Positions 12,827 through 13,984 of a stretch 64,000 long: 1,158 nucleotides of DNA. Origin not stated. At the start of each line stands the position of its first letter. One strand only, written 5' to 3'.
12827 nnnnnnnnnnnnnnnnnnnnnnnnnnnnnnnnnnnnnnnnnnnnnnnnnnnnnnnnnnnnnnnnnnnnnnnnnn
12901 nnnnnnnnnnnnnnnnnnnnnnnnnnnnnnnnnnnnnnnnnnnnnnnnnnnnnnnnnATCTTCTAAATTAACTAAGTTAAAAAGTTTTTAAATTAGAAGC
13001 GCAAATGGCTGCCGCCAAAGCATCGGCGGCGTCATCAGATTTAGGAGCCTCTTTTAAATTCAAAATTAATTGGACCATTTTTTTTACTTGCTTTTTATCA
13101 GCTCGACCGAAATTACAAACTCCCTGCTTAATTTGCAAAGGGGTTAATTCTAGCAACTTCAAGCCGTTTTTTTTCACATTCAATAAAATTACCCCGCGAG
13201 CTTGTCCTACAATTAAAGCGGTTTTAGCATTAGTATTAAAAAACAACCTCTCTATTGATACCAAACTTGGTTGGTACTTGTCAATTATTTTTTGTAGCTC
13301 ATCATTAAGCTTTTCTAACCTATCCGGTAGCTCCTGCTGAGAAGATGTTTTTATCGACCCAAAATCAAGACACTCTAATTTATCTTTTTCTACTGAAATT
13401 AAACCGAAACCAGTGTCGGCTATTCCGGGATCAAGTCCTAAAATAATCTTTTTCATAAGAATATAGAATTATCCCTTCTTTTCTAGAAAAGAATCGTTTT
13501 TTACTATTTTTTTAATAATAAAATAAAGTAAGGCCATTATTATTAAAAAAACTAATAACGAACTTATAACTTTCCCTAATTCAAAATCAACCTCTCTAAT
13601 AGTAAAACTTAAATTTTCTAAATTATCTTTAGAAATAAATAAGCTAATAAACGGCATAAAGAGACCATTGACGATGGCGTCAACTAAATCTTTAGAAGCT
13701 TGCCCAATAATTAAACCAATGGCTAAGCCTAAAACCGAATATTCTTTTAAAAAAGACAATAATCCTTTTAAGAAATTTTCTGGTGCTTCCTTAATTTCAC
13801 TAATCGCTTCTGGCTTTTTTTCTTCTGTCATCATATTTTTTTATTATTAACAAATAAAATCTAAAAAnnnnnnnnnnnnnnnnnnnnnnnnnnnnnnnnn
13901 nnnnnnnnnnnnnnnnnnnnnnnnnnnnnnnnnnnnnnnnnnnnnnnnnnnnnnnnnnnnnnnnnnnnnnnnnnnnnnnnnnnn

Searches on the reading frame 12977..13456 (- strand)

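Call 52: search_protein_families(library=pfam, proteins=[window:12977-13456:-], max_evalue=0.00001)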
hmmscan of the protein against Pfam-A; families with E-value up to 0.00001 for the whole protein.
window:12977-13456:- (159 aa): 1 family
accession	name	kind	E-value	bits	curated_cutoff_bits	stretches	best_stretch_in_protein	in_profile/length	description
PF02075.23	RuvC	-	1.2e-46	158.7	22.2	1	5-152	1-147/148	Crossover junction endodeoxyribonuclease RuvC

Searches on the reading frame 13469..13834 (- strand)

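Call 52: search_protein_families(library=pfam, proteins=[window:13469-13834:-], max_evalue=0.00001)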
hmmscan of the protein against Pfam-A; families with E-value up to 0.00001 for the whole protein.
window:13469-13834:- (121 aa): 1 family
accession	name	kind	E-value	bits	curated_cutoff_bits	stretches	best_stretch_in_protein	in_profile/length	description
PF01741.23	MscL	-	5e-16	59.6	27.4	1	21-113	1-98/123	Large-conductance mechanosensitive channel, MscL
